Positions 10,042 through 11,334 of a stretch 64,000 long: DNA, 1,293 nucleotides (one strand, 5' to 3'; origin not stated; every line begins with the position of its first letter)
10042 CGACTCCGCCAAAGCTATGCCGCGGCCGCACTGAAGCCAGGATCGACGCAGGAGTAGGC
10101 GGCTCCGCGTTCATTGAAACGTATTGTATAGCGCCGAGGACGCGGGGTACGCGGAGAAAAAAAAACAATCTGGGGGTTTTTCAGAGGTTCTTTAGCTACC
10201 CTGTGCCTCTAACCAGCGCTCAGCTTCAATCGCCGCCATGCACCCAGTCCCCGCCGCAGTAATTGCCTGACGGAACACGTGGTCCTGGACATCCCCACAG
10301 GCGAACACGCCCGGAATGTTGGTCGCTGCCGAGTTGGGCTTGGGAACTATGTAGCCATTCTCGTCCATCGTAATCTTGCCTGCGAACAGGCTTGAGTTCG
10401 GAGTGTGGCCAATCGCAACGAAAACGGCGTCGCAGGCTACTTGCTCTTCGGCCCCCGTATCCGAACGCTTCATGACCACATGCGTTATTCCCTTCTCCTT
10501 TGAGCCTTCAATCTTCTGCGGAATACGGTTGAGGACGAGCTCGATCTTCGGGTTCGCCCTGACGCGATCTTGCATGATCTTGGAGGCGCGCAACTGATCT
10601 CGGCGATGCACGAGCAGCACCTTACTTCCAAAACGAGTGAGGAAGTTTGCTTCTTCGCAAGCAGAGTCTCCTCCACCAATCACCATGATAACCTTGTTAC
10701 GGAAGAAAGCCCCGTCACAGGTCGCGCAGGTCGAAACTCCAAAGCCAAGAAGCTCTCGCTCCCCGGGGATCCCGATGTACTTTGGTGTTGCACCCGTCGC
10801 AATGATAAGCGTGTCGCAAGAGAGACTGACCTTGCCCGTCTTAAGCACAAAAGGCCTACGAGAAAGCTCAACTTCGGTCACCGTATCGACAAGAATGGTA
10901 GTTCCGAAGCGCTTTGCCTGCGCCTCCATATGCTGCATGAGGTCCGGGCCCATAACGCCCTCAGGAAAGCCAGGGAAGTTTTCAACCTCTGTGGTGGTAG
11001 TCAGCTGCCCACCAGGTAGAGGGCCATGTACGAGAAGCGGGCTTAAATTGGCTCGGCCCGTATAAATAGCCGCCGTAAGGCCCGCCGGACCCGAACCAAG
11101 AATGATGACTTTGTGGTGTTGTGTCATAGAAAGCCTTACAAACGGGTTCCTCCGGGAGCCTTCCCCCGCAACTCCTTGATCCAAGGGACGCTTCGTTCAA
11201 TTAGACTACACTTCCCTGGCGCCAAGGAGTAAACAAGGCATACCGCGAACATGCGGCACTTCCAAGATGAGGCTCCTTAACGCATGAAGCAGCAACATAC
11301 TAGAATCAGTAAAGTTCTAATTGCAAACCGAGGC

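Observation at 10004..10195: High-density family of MITE-like palindromic elements inserted exactly at gene 3' ends, some providing the stop codon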

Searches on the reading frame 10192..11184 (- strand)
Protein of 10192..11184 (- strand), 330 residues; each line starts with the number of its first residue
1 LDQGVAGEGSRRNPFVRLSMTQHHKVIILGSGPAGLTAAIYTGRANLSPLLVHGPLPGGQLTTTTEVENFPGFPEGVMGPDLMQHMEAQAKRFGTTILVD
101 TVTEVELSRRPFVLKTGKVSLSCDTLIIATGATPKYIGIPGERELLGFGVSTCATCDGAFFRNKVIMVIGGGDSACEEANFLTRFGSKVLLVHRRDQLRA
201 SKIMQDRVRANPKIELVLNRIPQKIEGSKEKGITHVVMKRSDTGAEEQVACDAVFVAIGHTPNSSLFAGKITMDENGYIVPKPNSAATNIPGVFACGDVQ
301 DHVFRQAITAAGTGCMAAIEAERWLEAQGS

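Call 9: search_protein_families(library=pfam, proteins=[window:10192-11184:-])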
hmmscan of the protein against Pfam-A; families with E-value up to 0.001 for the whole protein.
window:10192-11184:- (330 aa): 8 families
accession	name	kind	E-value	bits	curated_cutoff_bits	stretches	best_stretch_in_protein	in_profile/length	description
PF07992.20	Pyr_redox_2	-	2.5e-53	181.8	26.1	1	25-314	2-291/291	Pyridine nucleotide-disulphide oxidoreductase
PF13738.12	Pyr_redox_3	-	5.3e-26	92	30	1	82-297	83-305/305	Pyridine nucleotide-disulphide oxidoreductase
PF00070.33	Pyr_redox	-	2.7e-20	73.1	22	1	166-239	2-80/82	Pyridine nucleotide-disulphide oxidoreductase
PF12831.13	FAD_oxidored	-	1.2e-06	28.5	27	0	26-64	2-41/416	FAD dependent oxidoreductase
PF03486.20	HI0933_like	-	2.2e-06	27.8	50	0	25-52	2-29/244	HI0933-like protein Rossmann domain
PF01134.28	GIDA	-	8.1e-06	25.6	22.1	0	25-52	1-28/391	Glucose inhibited division protein A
PF13450.12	NAD_binding_8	-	2.5e-05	24.9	21.9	0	28-66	1-40/68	NAD(P)-binding Rossmann-like domain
PF01266.30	DAO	-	0.00039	20.5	27.9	0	80-132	149-204/353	FAD dependent oxidoreductase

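Call 21: find_homologous_proteins(query=window:10192-11184:-, max_evalue=1e-30)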
Query window:10192-11184:- (330 aa): 8000 proteins with E <= 1e-30 among 8000 candidates; the best 120 are listed.
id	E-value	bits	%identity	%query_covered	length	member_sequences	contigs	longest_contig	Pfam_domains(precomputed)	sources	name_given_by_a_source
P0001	1.9e-204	696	100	94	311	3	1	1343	PF13450.13,PF07992.21,PF00070.34,PF13738.13,PF03486.21,PF01134.29,PF12831.14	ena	-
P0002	7.1e-193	658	92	94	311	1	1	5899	PF07992.21,PF00070.34,PF13738.13,PF03486.21,PF01134.29,PF12831.14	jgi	jgi:thioredoxin reductase (NADPH)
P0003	9.7e-186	634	88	95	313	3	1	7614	PF07992.21,PF00070.34,PF13738.13,PF03486.21,PF01134.29,PF12831.14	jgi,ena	-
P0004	2.5e-168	577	79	95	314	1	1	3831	PF07992.21,PF00070.34,PF13738.13,PF03486.21,PF01134.29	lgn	-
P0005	3.0e-160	551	76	93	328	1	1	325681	PF13450.13,PF07992.21,PF00070.34,PF13738.13,PF03486.21,PF01134.29,PF12831.14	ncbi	-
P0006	6.4e-160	549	76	94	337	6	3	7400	PF13450.13,PF07992.21,PF00070.34,PF13738.13,PF01134.29,PF12831.14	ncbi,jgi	jgi:thioredoxin reductase (NADPH)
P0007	8.4e-160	549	76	94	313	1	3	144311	PF01266.31,PF13434.13,PF13450.13,PF07992.21,PF00070.34,PF13738.13,PF03486.21,PF01134.29,PF12831.14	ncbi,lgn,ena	-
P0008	2.0e-159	548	77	95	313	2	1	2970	PF01266.31,PF13450.13,PF00890.31,PF07992.21,PF00070.34,PF13738.13,PF03486.21,PF01134.29,PF12831.14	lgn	-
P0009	2.7e-158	544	77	93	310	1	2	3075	PF13450.13,PF07992.21,PF00070.34,PF13738.13,PF03486.21,PF01134.29,PF12831.14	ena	-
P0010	5.1e-158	543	75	94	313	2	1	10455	PF01266.31,PF13434.13,PF13450.13,PF07992.21,PF00070.34,PF13738.13,PF03486.21,PF01134.29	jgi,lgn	-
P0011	1.4e-157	542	76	92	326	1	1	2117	PF13450.13,PF07992.21,PF00070.34,PF13738.13,PF03486.21,PF01134.29,PF12831.14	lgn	-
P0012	2.6e-157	541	75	94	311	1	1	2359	PF07992.21,PF00070.34,PF13738.13,PF03486.21,PF01134.29,PF12831.14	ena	-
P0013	3.3e-157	541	75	93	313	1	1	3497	PF01266.31,PF13450.13,PF07992.21,PF00070.34,PF13738.13,PF03486.21,PF01134.29,PF12831.14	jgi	jgi:thioredoxin reductase (NADPH)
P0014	3.7e-157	540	77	93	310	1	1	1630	PF13450.13,PF07992.21,PF00070.34,PF13738.13,PF03486.21,PF01134.29,PF12831.14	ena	-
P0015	4.2e-157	540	77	93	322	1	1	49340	PF13450.13,PF07992.21,PF00070.34,PF13738.13,PF03486.21,PF01134.29,PF12831.14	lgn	-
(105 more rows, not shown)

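Call 22: find_encoding_contigs(protein=P0002, flank=5000, max_places=3)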
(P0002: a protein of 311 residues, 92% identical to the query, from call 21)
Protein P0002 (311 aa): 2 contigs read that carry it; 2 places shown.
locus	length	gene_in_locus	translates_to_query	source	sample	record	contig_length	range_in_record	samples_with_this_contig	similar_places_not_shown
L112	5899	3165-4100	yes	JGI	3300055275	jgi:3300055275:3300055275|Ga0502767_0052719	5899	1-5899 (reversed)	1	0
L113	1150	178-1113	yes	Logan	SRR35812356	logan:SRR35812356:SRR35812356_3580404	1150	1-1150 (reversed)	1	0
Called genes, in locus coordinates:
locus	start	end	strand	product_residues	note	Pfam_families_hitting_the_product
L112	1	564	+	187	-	?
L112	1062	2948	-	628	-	PF00289:Biotin_carb_N, PF02222:ATP-grasp, PF02786:CPSase_L_D2, PF07478:Dala_Dala_lig_C (weak), PF02785:Biotin_carb_C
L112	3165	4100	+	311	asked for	PF01134:GIDA (faint), PF03486:HI0933_like (faint), PF07992:Pyr_redox_2, PF12831:FAD_oxidored (faint), PF13738:Pyr_redox_3, PF00070:Pyr_redox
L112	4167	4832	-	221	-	-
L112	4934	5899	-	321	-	PF03150:CCP_MauG, PF00034:Cytochrom_C (faint)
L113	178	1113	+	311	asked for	PF01134:GIDA (faint), PF03486:HI0933_like (faint), PF07992:Pyr_redox_2, PF12831:FAD_oxidored (faint), PF13738:Pyr_redox_3, PF00070:Pyr_redox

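Call 23: find_encoding_contigs(protein=P0003, flank=6000, max_places=3)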
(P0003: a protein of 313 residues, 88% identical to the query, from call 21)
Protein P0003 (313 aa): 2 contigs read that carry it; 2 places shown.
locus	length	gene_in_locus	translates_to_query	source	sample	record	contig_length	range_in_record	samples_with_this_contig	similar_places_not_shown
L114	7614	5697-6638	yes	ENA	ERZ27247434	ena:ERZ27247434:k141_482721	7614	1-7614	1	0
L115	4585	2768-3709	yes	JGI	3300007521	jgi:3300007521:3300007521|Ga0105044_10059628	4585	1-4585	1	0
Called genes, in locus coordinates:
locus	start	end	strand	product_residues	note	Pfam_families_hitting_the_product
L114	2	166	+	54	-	?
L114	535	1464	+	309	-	PF12146:Hydrolase_4, PF00561:Abhydrolase_1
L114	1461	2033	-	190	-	PF13580:SIS_2, PF01380:SIS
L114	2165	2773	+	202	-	-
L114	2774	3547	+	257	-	PF00849:PseudoU_synth_2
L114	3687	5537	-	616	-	PF00289:Biotin_carb_N, PF02222:ATP-grasp, PF02786:CPSase_L_D2, PF07478:Dala_Dala_lig_C, PF02785:Biotin_carb_C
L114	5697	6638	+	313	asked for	PF01134:GIDA (faint), PF03486:HI0933_like (faint), PF07992:Pyr_redox_2, PF12831:FAD_oxidored (faint), PF13738:Pyr_redox_3, PF00070:Pyr_redox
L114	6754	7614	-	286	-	?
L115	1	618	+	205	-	?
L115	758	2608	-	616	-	PF00289:Biotin_carb_N, PF02222:ATP-grasp, PF02786:CPSase_L_D2, PF07478:Dala_Dala_lig_C, PF02785:Biotin_carb_C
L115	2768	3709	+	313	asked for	PF01134:GIDA (faint), PF03486:HI0933_like (faint), PF07992:Pyr_redox_2, PF12831:FAD_oxidored (faint), PF13738:Pyr_redox_3, PF00070:Pyr_redox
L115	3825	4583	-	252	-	?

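Call 24: find_encoding_contigs(protein=P0001, flank=2000, max_places=3)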
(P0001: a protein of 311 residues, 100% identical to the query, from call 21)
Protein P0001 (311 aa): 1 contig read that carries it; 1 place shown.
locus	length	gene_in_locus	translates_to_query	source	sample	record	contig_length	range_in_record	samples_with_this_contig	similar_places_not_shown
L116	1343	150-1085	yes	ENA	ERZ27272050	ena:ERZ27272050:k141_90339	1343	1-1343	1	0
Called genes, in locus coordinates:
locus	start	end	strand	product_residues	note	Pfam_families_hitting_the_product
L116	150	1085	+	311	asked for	PF01134:GIDA (faint), PF03486:HI0933_like (faint), PF07992:Pyr_redox_2, PF12831:FAD_oxidored (faint), PF13450:NAD_binding_8 (faint), PF13738:Pyr_redox_3, PF00070:Pyr_redox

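Call 53: find_encoding_contigs(protein=P0005, flank=10000, max_places=1)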
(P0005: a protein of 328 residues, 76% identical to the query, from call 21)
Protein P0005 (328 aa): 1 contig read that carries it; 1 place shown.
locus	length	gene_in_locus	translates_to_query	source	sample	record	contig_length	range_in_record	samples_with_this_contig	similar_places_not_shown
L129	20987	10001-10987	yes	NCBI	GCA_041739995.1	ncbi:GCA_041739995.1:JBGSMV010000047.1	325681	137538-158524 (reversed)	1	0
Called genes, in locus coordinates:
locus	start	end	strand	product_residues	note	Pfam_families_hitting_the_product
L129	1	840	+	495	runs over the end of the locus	PF13519:VWA_2 (faint)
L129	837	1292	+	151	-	-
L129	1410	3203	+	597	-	PF08305:NPCBM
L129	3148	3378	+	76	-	-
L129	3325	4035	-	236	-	PF02777:Sod_Fe_C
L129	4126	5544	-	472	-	PF00072:Response_reg, PF00158:Sigma54_activat, PF14532:Sigma54_activ_2, PF07728:AAA_5 (weak), PF25601:AAA_lid_14, PF02954:HTH_8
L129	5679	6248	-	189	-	PF13580:SIS_2, PF01380:SIS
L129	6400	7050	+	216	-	-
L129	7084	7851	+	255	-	PF00849:PseudoU_synth_2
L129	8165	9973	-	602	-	PF00289:Biotin_carb_N, PF02222:ATP-grasp, PF02786:CPSase_L_D2, PF07478:Dala_Dala_lig_C, PF02785:Biotin_carb_C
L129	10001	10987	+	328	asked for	PF01134:GIDA (faint), PF03486:HI0933_like (faint), PF07992:Pyr_redox_2, PF12831:FAD_oxidored (faint), PF13450:NAD_binding_8 (faint), PF13738:Pyr_redox_3, PF00070:Pyr_redox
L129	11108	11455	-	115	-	PF00137:ATP-synt_C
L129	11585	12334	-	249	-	PF00119:ATP-synt_A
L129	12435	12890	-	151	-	-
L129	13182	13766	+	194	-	-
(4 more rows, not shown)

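Call 54: find_encoding_contigs(protein=P0007, flank=10000, max_places=1)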
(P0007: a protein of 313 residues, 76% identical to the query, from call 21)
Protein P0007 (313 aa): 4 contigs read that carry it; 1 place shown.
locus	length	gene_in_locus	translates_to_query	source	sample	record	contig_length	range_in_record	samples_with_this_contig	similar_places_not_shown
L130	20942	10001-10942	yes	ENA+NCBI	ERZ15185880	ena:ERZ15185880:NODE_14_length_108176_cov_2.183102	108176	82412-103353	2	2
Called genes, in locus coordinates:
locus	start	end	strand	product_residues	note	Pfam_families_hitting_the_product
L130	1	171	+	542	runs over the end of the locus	-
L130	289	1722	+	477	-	PF00324:AA_permease, PF13520:AA_permease_2, PF13906:AA_permease_C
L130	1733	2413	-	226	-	-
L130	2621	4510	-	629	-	PF01134:GIDA, PF12831:FAD_oxidored (weak), PF21680:GIDA_C_1st, PF13932:SAM_GIDA_C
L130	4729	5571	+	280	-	PF01464:SLT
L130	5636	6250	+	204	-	-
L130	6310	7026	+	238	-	PF00849:PseudoU_synth_2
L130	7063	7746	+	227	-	PF21842:DUF6901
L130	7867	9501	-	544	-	PF00289:Biotin_carb_N, PF02222:ATP-grasp (weak), PF02786:CPSase_L_D2, PF07478:Dala_Dala_lig_C (weak), PF02785:Biotin_carb_C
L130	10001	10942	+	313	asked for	PF01134:GIDA (faint), PF01266:DAO (faint), PF03486:HI0933_like (faint), PF07992:Pyr_redox_2, PF12831:FAD_oxidored (faint), PF13434:Lys_Orn_oxgnase (faint), PF13738:Pyr_redox_3, PF00070:Pyr_redox, +1 more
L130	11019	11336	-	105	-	PF00137:ATP-synt_C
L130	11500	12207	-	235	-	PF00119:ATP-synt_A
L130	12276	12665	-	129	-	-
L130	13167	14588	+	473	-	PF11638:DnaA_N (weak), PF00308:Bac_DnaA, PF01695:IstB_IS21, PF00004:AAA (weak), PF08299:Bac_DnaA_C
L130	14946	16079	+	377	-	PF00712:DNA_pol3_beta, PF02767:DNA_pol3_beta_2, PF02768:DNA_pol3_beta_3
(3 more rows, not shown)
